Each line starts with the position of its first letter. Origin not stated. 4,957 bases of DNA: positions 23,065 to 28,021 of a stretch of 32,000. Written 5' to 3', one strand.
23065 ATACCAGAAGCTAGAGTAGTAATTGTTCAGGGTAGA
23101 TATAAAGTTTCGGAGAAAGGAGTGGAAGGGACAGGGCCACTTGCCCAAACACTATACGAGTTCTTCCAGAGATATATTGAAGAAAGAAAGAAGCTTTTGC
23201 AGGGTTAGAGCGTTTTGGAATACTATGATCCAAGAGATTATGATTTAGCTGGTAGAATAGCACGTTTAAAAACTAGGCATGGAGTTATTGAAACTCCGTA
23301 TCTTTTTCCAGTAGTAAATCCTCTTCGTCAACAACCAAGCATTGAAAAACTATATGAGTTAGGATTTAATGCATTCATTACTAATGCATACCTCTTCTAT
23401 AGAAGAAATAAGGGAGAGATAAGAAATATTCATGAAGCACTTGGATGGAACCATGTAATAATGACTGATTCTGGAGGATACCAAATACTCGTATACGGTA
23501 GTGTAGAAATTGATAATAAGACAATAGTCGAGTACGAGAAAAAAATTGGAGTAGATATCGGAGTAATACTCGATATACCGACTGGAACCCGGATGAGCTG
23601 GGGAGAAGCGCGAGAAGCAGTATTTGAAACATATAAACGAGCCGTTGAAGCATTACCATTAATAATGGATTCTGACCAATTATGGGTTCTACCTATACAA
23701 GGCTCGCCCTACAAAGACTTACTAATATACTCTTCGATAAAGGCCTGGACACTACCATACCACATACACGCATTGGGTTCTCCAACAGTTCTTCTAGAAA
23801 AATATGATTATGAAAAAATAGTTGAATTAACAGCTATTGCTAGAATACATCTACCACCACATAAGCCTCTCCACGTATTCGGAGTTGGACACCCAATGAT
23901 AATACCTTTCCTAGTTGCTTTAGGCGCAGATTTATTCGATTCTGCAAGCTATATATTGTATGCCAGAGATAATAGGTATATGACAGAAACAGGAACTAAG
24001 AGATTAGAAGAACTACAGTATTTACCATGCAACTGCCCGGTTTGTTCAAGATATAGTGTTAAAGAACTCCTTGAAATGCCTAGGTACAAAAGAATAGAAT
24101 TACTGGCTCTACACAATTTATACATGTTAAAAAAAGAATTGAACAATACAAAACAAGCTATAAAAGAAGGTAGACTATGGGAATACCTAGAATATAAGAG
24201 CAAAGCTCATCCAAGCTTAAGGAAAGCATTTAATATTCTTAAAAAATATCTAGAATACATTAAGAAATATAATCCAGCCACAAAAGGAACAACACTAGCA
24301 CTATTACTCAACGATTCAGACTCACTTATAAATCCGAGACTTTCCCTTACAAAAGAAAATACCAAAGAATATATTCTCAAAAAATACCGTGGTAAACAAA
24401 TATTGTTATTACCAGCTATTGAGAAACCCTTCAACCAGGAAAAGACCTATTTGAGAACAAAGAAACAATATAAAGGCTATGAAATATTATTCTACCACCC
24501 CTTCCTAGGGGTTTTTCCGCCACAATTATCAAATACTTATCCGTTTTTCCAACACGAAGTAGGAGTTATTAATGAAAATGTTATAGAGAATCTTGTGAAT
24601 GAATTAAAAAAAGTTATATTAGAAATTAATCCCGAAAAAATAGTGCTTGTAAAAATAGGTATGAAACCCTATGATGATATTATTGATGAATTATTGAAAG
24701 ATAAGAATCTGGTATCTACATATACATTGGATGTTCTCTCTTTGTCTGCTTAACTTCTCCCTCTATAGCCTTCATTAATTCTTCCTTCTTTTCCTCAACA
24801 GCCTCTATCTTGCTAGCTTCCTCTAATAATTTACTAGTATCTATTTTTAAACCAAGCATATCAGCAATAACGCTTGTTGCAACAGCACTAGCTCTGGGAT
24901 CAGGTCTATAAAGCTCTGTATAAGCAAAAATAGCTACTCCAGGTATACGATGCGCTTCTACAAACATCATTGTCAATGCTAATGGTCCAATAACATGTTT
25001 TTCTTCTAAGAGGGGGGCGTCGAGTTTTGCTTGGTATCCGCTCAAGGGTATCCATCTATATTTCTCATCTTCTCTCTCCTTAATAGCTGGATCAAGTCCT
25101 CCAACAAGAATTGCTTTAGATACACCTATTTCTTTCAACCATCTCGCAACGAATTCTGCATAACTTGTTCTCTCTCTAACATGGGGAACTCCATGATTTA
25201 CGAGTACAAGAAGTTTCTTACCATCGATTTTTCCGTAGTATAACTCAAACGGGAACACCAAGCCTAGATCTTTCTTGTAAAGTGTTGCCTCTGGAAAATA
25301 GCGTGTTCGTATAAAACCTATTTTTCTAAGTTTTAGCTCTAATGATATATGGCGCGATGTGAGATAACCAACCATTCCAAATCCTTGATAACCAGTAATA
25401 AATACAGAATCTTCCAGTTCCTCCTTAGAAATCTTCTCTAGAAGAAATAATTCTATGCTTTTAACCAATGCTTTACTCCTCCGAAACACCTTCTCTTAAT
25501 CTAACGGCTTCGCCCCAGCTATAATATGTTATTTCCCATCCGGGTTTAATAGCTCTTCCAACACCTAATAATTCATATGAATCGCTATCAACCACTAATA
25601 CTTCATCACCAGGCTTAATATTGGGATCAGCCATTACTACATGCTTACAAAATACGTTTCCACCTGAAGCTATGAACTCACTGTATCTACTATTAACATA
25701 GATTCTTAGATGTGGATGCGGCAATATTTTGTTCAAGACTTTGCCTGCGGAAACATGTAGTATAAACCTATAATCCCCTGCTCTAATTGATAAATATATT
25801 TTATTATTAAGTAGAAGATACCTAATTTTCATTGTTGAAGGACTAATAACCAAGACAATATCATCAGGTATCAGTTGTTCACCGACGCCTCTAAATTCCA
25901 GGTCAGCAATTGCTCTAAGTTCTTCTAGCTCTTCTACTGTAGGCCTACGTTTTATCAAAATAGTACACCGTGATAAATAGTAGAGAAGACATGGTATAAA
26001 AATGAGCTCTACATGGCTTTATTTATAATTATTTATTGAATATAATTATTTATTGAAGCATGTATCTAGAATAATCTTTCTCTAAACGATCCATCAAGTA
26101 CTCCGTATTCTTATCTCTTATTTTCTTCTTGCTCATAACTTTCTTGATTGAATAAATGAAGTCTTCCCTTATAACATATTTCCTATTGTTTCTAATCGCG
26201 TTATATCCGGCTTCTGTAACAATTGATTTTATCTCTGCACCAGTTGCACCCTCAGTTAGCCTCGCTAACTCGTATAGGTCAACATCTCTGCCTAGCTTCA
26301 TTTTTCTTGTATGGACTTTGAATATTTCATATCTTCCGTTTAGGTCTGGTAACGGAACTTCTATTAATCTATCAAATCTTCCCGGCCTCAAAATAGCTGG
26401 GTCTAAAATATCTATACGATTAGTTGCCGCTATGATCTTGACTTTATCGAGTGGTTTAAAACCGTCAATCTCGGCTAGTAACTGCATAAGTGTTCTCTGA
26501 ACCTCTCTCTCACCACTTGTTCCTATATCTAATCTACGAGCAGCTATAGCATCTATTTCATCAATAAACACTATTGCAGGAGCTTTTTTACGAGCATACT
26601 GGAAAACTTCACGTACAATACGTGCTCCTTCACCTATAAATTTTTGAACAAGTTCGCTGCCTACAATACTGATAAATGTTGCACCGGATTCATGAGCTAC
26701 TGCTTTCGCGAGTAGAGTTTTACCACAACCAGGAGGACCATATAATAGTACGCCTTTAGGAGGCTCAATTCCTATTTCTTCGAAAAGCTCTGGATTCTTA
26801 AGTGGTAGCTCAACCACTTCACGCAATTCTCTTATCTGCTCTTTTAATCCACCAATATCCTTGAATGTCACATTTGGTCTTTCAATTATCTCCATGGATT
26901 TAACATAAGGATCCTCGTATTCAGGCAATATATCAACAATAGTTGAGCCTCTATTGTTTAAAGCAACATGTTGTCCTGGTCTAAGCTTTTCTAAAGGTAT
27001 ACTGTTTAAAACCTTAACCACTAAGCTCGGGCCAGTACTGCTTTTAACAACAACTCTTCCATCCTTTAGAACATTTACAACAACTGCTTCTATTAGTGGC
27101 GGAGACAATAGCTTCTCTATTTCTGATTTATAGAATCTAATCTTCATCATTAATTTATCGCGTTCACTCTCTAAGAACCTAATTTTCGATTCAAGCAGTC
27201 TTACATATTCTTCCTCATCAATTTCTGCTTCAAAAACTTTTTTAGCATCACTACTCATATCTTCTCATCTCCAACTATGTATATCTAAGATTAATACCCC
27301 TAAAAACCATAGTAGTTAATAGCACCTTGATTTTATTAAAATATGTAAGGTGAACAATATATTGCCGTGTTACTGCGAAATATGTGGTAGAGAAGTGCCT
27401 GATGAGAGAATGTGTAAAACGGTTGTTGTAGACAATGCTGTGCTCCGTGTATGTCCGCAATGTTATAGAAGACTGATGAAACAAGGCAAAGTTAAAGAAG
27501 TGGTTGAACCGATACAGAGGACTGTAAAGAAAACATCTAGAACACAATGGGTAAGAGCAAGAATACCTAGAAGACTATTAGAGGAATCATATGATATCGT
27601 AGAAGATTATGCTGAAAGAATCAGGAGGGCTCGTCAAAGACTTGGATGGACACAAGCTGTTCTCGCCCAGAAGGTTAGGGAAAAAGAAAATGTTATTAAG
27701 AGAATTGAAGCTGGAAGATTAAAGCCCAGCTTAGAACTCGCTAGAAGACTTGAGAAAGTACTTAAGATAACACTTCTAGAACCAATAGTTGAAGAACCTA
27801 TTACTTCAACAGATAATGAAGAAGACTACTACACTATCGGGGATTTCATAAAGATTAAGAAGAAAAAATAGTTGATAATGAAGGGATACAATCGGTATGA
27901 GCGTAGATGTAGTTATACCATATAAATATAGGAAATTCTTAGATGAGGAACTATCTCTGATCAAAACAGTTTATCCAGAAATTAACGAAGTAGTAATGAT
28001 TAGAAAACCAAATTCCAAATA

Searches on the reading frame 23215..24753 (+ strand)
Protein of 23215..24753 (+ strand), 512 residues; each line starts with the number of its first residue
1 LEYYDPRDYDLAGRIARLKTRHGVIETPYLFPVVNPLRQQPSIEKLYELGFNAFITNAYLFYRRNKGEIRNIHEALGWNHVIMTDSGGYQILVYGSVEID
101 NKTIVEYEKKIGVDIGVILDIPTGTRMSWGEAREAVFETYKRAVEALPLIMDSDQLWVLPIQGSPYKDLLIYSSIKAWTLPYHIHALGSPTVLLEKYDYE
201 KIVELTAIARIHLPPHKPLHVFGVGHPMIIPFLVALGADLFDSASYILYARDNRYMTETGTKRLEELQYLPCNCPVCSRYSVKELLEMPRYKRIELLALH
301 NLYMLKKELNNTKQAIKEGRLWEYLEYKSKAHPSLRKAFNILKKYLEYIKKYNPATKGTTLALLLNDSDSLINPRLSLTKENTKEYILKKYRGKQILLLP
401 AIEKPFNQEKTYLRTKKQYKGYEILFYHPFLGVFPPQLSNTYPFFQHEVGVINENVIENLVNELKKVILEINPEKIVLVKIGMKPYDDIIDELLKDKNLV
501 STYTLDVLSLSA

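Call 21: search_protein_families(library=pfam, proteins=[window:23215-24753:+], max_evalue=0.001)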
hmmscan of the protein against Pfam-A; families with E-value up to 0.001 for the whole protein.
window:23215-24753:+ (512 aa): 2 families
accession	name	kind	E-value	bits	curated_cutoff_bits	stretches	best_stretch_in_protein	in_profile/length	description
PF01702.25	TGT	-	5.7e-73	246.5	26.3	1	13-333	3-356/357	Queuine tRNA-ribosyltransferase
PF17884.7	DUF5591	-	0.0004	20.7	26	1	389-504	13-131/150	Domain of unknown function (DUF5591)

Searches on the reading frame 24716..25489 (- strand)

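Call 21: search_protein_families(library=pfam, proteins=[window:24716-25489:-], max_evalue=0.001)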
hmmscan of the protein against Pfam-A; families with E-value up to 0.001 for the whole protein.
window:24716-25489:- (257 aa): 1 family
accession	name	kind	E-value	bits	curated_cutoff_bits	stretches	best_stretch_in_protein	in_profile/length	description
PF09754.15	PAC2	-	2.9e-39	135.6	25.8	1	30-233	1-212/215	PAC2 family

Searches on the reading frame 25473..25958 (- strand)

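Call 21: search_protein_families(library=pfam, proteins=[window:25473-25958:-], max_evalue=0.001)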
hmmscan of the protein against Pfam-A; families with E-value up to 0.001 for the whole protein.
window:25473-25958:- (161 aa): 2 families
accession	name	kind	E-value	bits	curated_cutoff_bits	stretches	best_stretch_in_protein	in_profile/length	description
PF14810.12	TGT_C2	-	1.9e-20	73.3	25.3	1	13-82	2-72/72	Patch-forming domain C2 of tRNA-guanine transglycosylase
PF01472.26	PUA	-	3.2e-13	49.8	24.8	1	85-156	2-72/74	PUA domain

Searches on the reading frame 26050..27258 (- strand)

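Call 22: search_protein_families(library=pfam, proteins=[window:26050-27258:-], max_evalue=0.001)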
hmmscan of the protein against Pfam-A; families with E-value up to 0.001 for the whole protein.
window:26050-27258:- (402 aa): 11 families
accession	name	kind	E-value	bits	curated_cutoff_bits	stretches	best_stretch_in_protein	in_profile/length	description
PF00004.35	AAA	-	8.4e-45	152.9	21.2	1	170-303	1-131/131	ATPase family associated with various cellular activities (AAA)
PF16450.11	Prot_ATP_ID_OB_C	-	4e-13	49.4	23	1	59-112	3-56/56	Proteasomal ATPase OB C-terminal domain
PF17862.7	AAA_lid_3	-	9.9e-13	47.8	27.2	1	325-367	1-43/45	AAA+ lid domain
PF07724.20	AAA_2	-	7.1e-07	29.8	27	1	170-261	6-99/166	AAA domain (Cdc48 subfamily)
PF17758.7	Prot_ATP_ID_OB_N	-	1.7e-06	28.1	23.4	1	58-103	3-48/62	Proteasomal ATPase OB N-terminal domain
PF07728.20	AAA_5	-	7e-06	26.5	22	1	169-283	1-125/139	AAA domain (dynein-related subfamily)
PF13191.12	AAA_16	-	1e-05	26.6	32.6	1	159-199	16-59/167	AAA ATPase domain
PF05496.18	RuvB_N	-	1.3e-05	25.4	27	1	168-239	34-97/159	Holliday junction DNA helicase RuvB P-loop domain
PF23902.1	AAA_lid_PRS2_C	-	2.4e-05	24.8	34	1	307-375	2-71/73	PRS2 AAA+ lid C-terminal domain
PF06068.19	TIP49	-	0.00076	19.2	23.8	0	168-206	51-91/347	TIP49 P-loop domain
PF13173.12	AAA_14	-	0.00082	19.8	27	0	170-238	5-74/129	AAA domain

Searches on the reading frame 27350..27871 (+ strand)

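Call 22: search_protein_families(library=pfam, proteins=[window:27350-27871:+], max_evalue=0.001)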
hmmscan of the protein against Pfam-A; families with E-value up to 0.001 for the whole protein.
window:27350-27871:+ (173 aa): 2 families
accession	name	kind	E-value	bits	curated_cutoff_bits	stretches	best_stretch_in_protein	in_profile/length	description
PF01381.28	HTH_3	-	1.4e-10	41.5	23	1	91-143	1-53/55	Helix-turn-helix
PF13560.12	HTH_31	-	8.7e-09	36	27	1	87-139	2-55/64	Helix-turn-helix domain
